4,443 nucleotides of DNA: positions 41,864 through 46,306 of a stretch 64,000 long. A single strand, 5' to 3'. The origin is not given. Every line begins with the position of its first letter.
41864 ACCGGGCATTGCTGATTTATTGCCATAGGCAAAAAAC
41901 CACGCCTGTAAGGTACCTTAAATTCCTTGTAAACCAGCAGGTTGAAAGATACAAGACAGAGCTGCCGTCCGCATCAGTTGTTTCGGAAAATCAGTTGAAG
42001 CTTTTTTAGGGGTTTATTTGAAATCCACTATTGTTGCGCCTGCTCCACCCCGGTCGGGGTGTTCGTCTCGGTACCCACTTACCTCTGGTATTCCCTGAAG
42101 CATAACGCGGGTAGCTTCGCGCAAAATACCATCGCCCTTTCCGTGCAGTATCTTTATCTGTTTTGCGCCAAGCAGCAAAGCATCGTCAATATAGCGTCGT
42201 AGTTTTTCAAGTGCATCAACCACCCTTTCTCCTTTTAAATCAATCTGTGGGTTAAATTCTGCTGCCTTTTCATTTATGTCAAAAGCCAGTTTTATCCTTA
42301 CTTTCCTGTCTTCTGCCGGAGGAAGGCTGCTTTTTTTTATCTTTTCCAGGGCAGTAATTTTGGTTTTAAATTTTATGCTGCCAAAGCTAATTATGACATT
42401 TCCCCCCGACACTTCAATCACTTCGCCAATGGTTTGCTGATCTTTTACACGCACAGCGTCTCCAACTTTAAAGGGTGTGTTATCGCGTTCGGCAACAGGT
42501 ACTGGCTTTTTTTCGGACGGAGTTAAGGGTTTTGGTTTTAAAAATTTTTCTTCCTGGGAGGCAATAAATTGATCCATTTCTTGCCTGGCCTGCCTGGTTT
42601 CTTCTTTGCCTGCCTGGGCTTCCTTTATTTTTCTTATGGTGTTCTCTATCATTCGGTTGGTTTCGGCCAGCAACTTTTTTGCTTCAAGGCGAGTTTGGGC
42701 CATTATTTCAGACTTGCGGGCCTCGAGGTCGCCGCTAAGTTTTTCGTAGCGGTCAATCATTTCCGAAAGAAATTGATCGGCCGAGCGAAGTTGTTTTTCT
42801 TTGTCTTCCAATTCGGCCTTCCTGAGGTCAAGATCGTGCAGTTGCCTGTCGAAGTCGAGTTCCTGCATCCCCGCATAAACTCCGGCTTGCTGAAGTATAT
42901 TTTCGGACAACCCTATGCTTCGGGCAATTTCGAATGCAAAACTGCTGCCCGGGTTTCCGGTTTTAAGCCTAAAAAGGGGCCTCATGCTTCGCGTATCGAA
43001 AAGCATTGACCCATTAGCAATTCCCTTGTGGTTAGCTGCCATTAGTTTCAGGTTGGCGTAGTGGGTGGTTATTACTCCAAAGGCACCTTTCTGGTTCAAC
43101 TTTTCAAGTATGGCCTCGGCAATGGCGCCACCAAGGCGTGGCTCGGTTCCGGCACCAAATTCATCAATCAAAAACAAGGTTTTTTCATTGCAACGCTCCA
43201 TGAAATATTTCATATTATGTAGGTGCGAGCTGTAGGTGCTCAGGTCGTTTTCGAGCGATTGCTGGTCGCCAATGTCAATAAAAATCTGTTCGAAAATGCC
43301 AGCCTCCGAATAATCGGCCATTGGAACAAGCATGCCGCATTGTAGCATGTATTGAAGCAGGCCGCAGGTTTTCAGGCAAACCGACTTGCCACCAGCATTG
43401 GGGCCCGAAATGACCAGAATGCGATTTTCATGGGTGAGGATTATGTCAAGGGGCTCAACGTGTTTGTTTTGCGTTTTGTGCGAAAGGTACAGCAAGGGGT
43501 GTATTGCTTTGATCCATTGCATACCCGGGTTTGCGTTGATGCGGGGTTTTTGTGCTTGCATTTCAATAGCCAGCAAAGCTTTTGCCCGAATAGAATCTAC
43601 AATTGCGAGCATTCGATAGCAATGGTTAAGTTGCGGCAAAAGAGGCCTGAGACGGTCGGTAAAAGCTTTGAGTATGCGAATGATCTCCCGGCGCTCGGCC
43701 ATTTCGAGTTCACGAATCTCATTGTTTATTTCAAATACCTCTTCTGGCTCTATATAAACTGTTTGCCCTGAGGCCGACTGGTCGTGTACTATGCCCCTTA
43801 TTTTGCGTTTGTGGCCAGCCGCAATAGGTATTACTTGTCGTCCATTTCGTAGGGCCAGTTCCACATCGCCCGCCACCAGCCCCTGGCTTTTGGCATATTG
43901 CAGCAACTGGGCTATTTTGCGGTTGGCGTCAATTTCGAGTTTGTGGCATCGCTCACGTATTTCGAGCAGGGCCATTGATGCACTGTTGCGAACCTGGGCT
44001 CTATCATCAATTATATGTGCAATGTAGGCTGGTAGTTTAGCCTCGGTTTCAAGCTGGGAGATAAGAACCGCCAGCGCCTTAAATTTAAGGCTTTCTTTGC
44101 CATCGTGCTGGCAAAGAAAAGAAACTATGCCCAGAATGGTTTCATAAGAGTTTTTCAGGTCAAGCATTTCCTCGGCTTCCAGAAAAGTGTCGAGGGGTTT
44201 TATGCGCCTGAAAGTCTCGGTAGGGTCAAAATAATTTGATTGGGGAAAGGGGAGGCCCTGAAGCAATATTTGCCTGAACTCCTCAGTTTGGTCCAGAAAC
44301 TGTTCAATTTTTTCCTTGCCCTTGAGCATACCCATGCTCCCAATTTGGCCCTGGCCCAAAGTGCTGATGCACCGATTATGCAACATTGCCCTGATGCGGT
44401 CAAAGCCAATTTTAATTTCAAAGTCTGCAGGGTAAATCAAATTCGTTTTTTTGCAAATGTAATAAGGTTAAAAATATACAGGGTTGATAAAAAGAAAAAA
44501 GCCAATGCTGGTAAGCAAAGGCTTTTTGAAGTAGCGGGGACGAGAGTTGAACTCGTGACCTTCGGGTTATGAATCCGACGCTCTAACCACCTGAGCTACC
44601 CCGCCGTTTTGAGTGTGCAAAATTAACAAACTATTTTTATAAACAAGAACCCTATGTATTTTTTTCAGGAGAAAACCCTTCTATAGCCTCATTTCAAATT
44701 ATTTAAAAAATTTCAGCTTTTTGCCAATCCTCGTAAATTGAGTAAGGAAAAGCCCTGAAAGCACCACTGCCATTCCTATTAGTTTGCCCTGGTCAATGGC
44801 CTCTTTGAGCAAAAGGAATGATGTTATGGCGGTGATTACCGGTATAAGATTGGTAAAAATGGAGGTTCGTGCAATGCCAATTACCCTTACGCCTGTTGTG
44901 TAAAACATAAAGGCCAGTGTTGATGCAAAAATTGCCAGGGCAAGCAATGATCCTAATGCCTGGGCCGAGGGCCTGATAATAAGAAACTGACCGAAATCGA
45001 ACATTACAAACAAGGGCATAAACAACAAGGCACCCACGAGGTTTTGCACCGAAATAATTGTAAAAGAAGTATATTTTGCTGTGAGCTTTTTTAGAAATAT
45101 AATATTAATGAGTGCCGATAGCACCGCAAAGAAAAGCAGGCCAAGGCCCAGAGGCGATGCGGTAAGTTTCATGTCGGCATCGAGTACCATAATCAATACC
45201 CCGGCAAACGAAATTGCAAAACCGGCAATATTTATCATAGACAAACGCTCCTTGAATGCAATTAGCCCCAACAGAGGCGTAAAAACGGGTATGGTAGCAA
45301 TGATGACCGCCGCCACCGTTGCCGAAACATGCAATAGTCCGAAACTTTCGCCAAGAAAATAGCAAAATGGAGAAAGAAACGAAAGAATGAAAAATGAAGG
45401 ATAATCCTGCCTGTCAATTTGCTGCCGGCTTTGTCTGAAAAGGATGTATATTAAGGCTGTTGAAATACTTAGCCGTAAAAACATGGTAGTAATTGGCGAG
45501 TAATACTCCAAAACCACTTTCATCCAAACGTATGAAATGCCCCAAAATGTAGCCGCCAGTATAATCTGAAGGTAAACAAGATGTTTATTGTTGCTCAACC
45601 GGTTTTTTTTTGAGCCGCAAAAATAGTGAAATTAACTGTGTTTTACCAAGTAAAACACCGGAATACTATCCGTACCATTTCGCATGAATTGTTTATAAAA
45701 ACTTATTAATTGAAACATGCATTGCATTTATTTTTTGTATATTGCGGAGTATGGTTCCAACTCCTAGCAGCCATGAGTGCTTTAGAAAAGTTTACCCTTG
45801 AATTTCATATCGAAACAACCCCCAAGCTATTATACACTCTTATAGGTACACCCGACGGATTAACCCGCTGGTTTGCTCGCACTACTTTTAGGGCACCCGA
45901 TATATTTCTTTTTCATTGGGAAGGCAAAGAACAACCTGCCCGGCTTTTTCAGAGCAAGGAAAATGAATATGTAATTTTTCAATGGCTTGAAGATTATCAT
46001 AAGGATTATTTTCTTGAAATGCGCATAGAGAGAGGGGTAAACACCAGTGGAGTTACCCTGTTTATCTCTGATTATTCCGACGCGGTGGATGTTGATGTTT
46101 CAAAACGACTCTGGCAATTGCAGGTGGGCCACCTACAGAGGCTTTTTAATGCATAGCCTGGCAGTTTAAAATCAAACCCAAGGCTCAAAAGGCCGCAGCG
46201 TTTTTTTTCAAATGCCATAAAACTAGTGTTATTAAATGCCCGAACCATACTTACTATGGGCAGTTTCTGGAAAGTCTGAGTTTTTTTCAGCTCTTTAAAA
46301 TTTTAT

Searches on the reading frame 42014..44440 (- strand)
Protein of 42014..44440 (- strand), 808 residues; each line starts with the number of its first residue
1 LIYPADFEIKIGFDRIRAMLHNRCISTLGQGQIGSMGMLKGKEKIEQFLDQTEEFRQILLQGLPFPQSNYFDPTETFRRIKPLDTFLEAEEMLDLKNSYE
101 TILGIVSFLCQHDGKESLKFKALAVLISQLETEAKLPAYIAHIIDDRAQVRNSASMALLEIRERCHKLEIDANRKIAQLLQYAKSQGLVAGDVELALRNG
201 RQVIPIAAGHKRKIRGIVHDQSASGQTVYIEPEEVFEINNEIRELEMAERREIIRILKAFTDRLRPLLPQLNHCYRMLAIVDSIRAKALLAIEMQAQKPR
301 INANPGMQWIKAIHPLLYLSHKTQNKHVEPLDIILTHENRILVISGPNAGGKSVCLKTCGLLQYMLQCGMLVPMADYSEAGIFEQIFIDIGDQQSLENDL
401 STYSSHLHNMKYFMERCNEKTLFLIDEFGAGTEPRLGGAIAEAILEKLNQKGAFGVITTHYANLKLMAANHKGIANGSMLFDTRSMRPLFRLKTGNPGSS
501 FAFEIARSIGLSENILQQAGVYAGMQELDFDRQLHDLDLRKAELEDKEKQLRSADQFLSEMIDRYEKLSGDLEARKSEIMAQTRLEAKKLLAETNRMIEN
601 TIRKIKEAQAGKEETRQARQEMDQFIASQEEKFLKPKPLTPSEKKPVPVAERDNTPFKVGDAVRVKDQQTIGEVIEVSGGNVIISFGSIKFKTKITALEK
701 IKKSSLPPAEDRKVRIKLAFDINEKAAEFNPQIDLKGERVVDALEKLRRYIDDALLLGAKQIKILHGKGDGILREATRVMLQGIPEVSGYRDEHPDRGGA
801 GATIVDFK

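Call 64: search_protein_families(library=pfam, proteins=[window:42014-44440:-], max_evalue=0.00001)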
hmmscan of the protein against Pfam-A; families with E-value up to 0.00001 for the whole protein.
window:42014-44440:- (808 aa): 3 families
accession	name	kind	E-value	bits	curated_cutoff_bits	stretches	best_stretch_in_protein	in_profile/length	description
PF00488.27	MutS_V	-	8.8e-30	104.5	30.2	1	343-520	2-181/188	MutS domain V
PF01713.27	Smr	-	1.8e-21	76.5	25.7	1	733-808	1-77/77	Smr domain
PF20297.4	MSSS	-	1.5e-08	34.6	26.8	1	659-697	1-41/42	MutS2 and Smr-associated SH3 domain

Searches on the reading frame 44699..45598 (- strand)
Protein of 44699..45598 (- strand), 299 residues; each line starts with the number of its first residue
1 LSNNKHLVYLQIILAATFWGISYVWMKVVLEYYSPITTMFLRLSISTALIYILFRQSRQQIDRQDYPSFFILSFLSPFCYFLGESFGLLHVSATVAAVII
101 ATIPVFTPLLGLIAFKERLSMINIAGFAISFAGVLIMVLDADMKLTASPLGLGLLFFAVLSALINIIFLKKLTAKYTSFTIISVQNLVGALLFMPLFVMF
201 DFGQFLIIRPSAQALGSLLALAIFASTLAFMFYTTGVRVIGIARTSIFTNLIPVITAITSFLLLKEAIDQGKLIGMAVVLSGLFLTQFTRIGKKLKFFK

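Call 64: search_protein_families(library=pfam, proteins=[window:44699-45598:-], max_evalue=0.00001)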
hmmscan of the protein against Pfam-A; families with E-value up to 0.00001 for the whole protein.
window:44699-45598:- (299 aa): 1 family
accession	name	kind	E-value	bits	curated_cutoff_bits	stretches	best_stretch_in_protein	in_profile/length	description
PF00892.27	EamA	-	6.8e-41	140.2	28.2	2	8-138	3-134/135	EamA-like transporter family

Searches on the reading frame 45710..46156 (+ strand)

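Call 64: search_protein_families(library=pfam, proteins=[window:45710-46156:+], max_evalue=0.00001)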
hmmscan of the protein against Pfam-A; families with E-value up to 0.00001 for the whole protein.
window:45710-46156:+ (148 aa): 1 family
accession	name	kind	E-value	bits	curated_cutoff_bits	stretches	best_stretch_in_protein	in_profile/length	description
PF19569.5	START_2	-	5.9e-25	88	23.6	1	22-146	1-124/126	START-like superfamily domain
